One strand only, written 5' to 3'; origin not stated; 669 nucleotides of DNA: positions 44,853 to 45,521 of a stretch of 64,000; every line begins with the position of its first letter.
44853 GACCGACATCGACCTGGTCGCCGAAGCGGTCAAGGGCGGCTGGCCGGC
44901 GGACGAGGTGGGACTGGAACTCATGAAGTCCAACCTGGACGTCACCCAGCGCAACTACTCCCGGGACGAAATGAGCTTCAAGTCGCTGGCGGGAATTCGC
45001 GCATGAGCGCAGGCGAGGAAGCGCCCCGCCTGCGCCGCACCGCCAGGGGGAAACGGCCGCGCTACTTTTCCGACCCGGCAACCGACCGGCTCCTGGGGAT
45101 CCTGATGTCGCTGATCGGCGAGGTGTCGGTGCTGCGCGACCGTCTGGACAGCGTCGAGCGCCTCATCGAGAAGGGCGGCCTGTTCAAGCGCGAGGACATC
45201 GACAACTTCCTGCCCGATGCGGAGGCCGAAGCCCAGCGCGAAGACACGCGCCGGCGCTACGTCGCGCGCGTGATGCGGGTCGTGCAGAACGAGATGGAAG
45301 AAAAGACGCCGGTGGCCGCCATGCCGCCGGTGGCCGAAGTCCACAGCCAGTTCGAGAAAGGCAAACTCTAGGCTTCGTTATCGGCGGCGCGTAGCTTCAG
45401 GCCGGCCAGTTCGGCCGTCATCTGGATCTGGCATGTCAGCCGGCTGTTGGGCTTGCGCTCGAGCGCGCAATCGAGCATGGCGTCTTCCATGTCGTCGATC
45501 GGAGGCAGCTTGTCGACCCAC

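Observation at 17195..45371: Recurrent two-gene module: N-terminally extended SAM methyltransferase plus ~100-aa helical partner, three copies within 28 kb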

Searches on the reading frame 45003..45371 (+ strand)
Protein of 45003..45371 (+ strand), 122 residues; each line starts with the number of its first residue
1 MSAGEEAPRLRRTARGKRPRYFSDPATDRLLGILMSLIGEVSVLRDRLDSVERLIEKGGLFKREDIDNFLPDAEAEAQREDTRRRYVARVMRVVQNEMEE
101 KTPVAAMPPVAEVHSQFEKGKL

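Call 3: search_protein_families(library=pfam, proteins=[window:45003-45371:+], max_evalue=1)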
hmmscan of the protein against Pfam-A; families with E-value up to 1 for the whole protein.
window:45003-45371:+ (122 aa): 3 families
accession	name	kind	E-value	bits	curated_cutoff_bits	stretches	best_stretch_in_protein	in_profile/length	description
PF19709.4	DUF6206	-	0.065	12.9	30.4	1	32-93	207-266/271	Family of unknown function (DUF6206)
PF01124.23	MAPEG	-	0.32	11.6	23.4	1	72-113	33-74/129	MAPEG family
PF19979.4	DUF6415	-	0.66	11.2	27.5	0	66-98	31-66/95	Family of unknown function (DUF6415)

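Call 4: search_protein_families(library=ncbifam, proteins=[window:45003-45371:+], max_evalue=1)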
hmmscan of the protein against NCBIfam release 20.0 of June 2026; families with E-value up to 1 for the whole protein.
window:45003-45371:+ (122 aa): 0 families

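Call 27: find_related_loci(query=A6, collection=genome_contigs, flank=4000)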
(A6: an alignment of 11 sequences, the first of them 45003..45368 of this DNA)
Query A6 (122 aa) in genome_contigs; peptide patterns used: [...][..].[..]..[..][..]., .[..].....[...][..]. (x = any residue, [..] = any of these).
420 stretches matched a pattern; 280 encode a relative of the query (tblastn E <= 1e-3); the best 80 are kept; 80 distinct loci.
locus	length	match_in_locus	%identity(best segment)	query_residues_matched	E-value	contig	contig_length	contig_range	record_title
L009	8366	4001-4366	97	1-122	6e-76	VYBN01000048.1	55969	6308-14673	MAG: Gammaproteobacteria bacterium isolate SB0673_bin_2 NODE_143_length_55969_cov_66.631345, whole genome shotgun sequen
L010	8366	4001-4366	96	1-122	1e-74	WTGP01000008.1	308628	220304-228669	MAG: Gammaproteobacteria bacterium isolate CO36388bin_2 NODE_4_length_308628_cov_60.417409, whole genome shotgun sequenc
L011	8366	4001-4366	92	1-122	7e-73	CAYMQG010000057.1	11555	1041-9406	MAG TPA_asm: uncultured Gammaproteobacteria bacterium isolate SRP338948_co1_10 genome assembly, contig: k141_21216, whol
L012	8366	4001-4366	92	1-122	2e-72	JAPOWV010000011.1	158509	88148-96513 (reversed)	MAG: Gammaproteobacteria bacterium isolate COS2_bin_9 NODE_50_length_158509_cov_12.3868, whole genome shotgun sequence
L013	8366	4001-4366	88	1-122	2e-69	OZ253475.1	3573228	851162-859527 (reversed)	MAG: Candidatus Foliamicus sp. isolate 7574a00a-928a-48d9-85f6-2cf36d55d6c7 genome assembly, chromosome: 1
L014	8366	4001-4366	87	1-122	5e-68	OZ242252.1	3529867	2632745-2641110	MAG: Candidatus Foliamicus sp. isolate 8837b1df-4c2a-421f-9400-f743960723ed genome assembly, chromosome: 1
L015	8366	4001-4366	84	1-122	2e-67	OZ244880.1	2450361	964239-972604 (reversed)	MAG: Candidatus Foliamicus sp. isolate 8c9a6700-f045-4f67-973d-99a5b8b15ec5 genome assembly, chromosome: 1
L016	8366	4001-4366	86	1-122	7e-67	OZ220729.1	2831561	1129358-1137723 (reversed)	MAG: Gammaproteobacteria bacterium isolate 3a360650-b487-4473-8a34-f610b0208760 genome assembly, chromosome: 1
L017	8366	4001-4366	84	1-122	3e-66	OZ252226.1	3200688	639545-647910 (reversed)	MAG: Candidatus Foliamicus sp. isolate d29f3963-6957-41e9-9ff2-16a1be17ee2c genome assembly, chromosome: 1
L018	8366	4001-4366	84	1-122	8e-66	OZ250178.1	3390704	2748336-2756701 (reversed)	MAG: Candidatus Foliamicus sp. isolate ac1afad2-df65-4484-8806-aab42824610e genome assembly, chromosome: 1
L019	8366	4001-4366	82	1-122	8e-66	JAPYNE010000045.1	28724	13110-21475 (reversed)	MAG: Gammaproteobacteria bacterium isolate r_cahl1 Seq45, whole genome shotgun sequence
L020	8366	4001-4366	84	1-122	5e-65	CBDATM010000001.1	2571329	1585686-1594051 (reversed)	MAG: Gammaproteobacteria bacterium isolate 54733f49-05bb-4832-90cb-a41e28f9d041 genome assembly, contig: contig_1, whole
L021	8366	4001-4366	81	1-122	1e-63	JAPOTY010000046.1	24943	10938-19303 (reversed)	MAG: Gammaproteobacteria bacterium isolate CAR4_bin_12 NODE_584_length_24943_cov_11.7115, whole genome shotgun sequence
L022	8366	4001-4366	81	1-122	3e-62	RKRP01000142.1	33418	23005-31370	MAG: Gammaproteobacteria bacterium isolate PNGco_C_bin10 scaffold_104, whole genome shotgun sequence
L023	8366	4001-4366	84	1-122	1e-60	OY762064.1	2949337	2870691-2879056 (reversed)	MAG: Gammaproteobacteria bacterium isolate 5875f011-1e0e-4071-bb50-440bf5799690 genome assembly, chromosome: 1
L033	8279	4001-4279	55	8-100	6e-31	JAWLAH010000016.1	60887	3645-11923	MAG: Steroidobacteraceae bacterium isolate BC3.85 BC3.85.fa-16, whole genome shotgun sequence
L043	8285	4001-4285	52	5-99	3e-29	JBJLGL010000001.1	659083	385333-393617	MAG: Rhodospirillaceae bacterium isolate LRMED-281 Rhodospirillaceae-LRMED-281-C1, whole genome shotgun sequence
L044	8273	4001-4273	53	9-99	9e-29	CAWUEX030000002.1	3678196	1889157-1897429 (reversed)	MAG: Rhodospirillaceae bacterium isolate e7de1b1e-f61f-4465-b923-37e46d3445d0 genome assembly, contig: contig_2, whole g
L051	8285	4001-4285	54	8-102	1e-28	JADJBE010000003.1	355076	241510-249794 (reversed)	MAG: Proteobacteria bacterium isolate AalW_18-Q3-R10-53_MAXAC.296 tig00008864-10-3551010, whole genome shotgun sequence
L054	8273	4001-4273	52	9-99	2e-28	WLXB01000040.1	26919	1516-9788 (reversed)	MAG: Alphaproteobacteria bacterium isolate s3_metabat2_60 NODE_1026_length_26919_cov_3.693565, whole genome shotgun sequ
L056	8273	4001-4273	52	9-99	2e-28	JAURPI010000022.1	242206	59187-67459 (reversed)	MAG: Alphaproteobacteria bacterium isolate SFB_South_Co_2 k141_1527908, whole genome shotgun sequence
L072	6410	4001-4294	47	3-100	1e-27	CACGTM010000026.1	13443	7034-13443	uncultured Alphaproteobacteria bacterium isolate AG-426-B21 genome assembly, contig: AG-426-B21_NODE_26, whole genome sh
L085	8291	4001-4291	46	4-100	5e-27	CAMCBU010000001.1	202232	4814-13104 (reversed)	MAG: Klebsiella pneumoniae isolate MaE-04nov19-196 genome assembly, contig: MaE-04nov19-C8, whole genome shotgun sequenc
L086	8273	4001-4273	51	9-99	7e-27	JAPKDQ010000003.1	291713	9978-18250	MAG: Rhodospirillaceae bacterium isolate ANT-94 NODE_4_length_291713_cov_12.170240, whole genome shotgun sequence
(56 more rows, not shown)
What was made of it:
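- Tried and rejected: I repeated it with the type-3 subset A6 (call 27), so the SM-side sample is biased towards type 3.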

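Call 35: find_encoding_contigs(protein=window:45003-45371:+, flank=10000, max_places=3)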
Protein window:45003-45371:+ (122 aa): 6 contigs read that carry it; 3 places shown.
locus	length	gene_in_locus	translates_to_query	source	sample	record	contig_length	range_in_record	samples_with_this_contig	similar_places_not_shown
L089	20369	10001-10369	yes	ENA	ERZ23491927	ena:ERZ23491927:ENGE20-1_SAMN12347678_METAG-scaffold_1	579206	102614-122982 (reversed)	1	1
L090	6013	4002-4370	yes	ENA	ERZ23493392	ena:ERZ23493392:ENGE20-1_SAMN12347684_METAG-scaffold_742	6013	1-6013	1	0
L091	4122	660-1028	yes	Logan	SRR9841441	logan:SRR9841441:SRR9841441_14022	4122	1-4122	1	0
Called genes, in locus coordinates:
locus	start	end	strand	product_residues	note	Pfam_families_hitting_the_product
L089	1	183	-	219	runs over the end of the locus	PF00578:AhpC-TSA, PF08534:Redoxin, PF13905:Thioredoxin_8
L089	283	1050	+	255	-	PF05368:NmrA, PF00106:adh_short (weak), PF01073:3Beta_HSD (weak), PF01370:Epimerase, PF13460:NAD_binding_10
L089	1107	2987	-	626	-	PF02538:Hydantoinase_B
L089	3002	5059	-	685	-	PF05378:Hydant_A_N, PF01968:Hydantoinase_A, PF19278:Hydant_A_C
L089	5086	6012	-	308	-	PF00682:HMGL-like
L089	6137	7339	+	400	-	PF02515:CoA_transf_3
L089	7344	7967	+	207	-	PF00857:Isochorismatase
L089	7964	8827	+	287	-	-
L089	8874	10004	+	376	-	PF13489:Methyltransf_23, PF01209:Ubie_methyltran, PF05175:MTS, PF08241:Methyltransf_11, PF08242:Methyltransf_12, PF13649:Methyltransf_25, PF13847:Methyltransf_31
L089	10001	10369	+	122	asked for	-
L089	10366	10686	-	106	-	PF00111:Fer2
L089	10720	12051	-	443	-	PF07719:TPR_2 (faint), PF13424:TPR_12 (faint), PF00515:TPR_1 (faint), PF13432:TPR_16 (weak)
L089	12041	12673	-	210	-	PF03544:TonB_C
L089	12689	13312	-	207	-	PF03544:TonB_C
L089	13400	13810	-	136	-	PF02472:ExbD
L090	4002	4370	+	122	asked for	-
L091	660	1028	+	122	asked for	-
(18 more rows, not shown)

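Call 42: search_protein_families(library=pfam, proteins=[L056:6094-6978:+, L072:4312-4782:+, L086:1242-2672:+, L044:7621-8271:+, L051:183-1247:+, L043:7292-8284:+, L054:7617-8072:+, L085:960-1595:+, L033:4621-5874:-], max_evalue=0.01)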
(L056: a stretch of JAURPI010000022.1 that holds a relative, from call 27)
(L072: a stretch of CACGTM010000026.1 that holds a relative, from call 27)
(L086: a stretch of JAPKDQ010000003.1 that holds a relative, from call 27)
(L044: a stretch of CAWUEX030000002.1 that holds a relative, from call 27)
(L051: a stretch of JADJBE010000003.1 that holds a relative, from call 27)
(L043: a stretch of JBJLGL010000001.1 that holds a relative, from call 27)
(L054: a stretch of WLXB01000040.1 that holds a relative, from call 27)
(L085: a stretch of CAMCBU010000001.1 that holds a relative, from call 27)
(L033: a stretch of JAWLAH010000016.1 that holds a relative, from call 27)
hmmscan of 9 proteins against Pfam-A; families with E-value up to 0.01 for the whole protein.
L056:6094-6978:+ (295 aa): 2 families
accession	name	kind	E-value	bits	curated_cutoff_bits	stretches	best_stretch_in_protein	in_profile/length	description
PF13714.12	PEP_mutase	-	6.8e-39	134.3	31.5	1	15-256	1-237/240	Phosphoenolpyruvate phosphomutase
PF00463.27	ICL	-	1.5e-11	44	26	1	86-176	151-244/526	Isocitrate lyase family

L072:4312-4782:+ (157 aa): 3 families
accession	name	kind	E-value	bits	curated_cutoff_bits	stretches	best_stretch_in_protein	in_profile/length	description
PF13279.12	4HBT_2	-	1.2e-11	45.6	25.5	1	32-147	2-119/122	Thioesterase-like superfamily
PF03061.28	4HBT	-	8.6e-10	39.2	20.6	1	40-122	2-79/79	Thioesterase superfamily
PF20791.3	Acyl-ACP_TE_C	-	0.00025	21.6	21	1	25-56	8-39/101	Acyl-ACP thioesterase C-terminal domain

L086:1242-2672:+ (477 aa): 2 families
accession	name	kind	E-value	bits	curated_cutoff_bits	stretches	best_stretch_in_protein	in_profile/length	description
PF03972.19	MmgE_PrpD_N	-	1.4e-46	159.2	32.1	1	32-268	7-240/244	MmgE/PrpD N-terminal domain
PF19305.4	MmgE_PrpD_C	-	1e-24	87.7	32.1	1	290-452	1-164/173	MmgE/PrpD C-terminal domain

L044:7621-8271:+ (217 aa): 7 families
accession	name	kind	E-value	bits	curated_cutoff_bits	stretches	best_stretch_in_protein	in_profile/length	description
PF02798.26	GST_N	-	1e-10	42.2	20.9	1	6-78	3-75/76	Glutathione S-transferase, N-terminal domain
PF13409.12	GST_N_2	-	1.1e-09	39.1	25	1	15-79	3-69/70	Glutathione S-transferase, N-terminal domain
PF13417.12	GST_N_3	-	1.4e-09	38.5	22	1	13-83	6-73/75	Glutathione S-transferase, N-terminal domain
PF00043.30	GST_C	-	2.2e-08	34.6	20.7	1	110-199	3-93/93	Glutathione S-transferase, C-terminal domain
PF13410.11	GST_C_2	-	4.5e-06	27.1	24.9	1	130-194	2-69/69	Glutathione S-transferase, C-terminal domain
PF14497.11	GST_C_3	-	5.2e-05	23.8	21.6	1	123-200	14-96/104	Glutathione S-transferase, C-terminal domain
PF17172.10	GST_N_4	-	0.0012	19.9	30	1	51-113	28-90/99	Glutathione S-transferase N-terminal domain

L051:183-1247:+ (355 aa): 2 families
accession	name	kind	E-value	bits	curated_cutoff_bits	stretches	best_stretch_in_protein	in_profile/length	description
PF00903.31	Glyoxalase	-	5.5e-08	33.7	20.6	1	205-347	6-121/121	Glyoxalase/Bleomycin resistance protein/Dioxygenase superfamily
PF22677.2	Ble-like_N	-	0.00019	21.6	24.5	1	208-228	9-29/41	Bleomycin resistance protein-like N-terminal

L043:7292-8284:+ (331 aa): 3 families
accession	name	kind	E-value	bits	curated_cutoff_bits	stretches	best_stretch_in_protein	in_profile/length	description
PF08028.16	Acyl-CoA_dh_2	-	7.1e-10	39.7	22.7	1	258-327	3-73/134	Acyl-CoA dehydrogenase, C-terminal domain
PF02771.21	Acyl-CoA_dh_N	-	9.4e-06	26.4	22.9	1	44-103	26-84/113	Acyl-CoA dehydrogenase, N-terminal domain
PF00441.29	Acyl-CoA_dh_1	-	0.00079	20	22.4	1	257-314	17-73/150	Acyl-CoA dehydrogenase, C-terminal domain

L054:7617-8072:+ (152 aa): 1 family
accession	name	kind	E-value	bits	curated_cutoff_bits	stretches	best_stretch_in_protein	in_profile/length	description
PF04828.22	GFA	-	3.5e-15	56.5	24.3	1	28-124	2-102/115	Glutathione-dependent formaldehyde-activating enzyme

L085:960-1595:+ (212 aa): 1 family
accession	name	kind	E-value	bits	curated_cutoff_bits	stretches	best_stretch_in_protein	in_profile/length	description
PF00857.26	Isochorismatase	-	4.8e-31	108.6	27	1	25-201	2-174/175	Isochorismatase domain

L033:4621-5874:- (418 aa): 8 families
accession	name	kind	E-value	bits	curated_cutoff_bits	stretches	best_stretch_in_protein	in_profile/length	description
PF13428.12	TPR_14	-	1.1e-11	44.6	23.5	0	128-166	5-43/44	Tetratricopeptide repeat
PF07719.23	TPR_2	-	6.9e-10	38.7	27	0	129-152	6-29/34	Tetratricopeptide repeat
PF13432.12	TPR_16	-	7.9e-09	36.2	32.7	2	95-157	6-64/65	Tetratricopeptide repeat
PF14559.12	TPR_19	-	5.4e-06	27.1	25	0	59-114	2-53/68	Tetratricopeptide repeat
PF13181.12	TPR_8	-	0.0013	19.1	25.7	0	373-397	2-26/34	Tetratricopeptide repeat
PF12895.13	ANAPC3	-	0.002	18.8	27.2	0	137-186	2-50/82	Anaphase-promoting complex, cyclosome, subunit 3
PF00515.34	TPR_1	-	0.0021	18.2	27.8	0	338-358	3-23/34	Tetratricopeptide repeat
PF13424.12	TPR_12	-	0.0053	17.4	30.1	0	93-151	10-72/77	Tetratricopeptide repeat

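Call 50: search_protein_families(library=padloc, proteins=[window:45003-45371:+], max_evalue=0.01)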
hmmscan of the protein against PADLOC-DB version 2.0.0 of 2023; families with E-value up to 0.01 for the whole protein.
window:45003-45371:+ (122 aa): 0 families
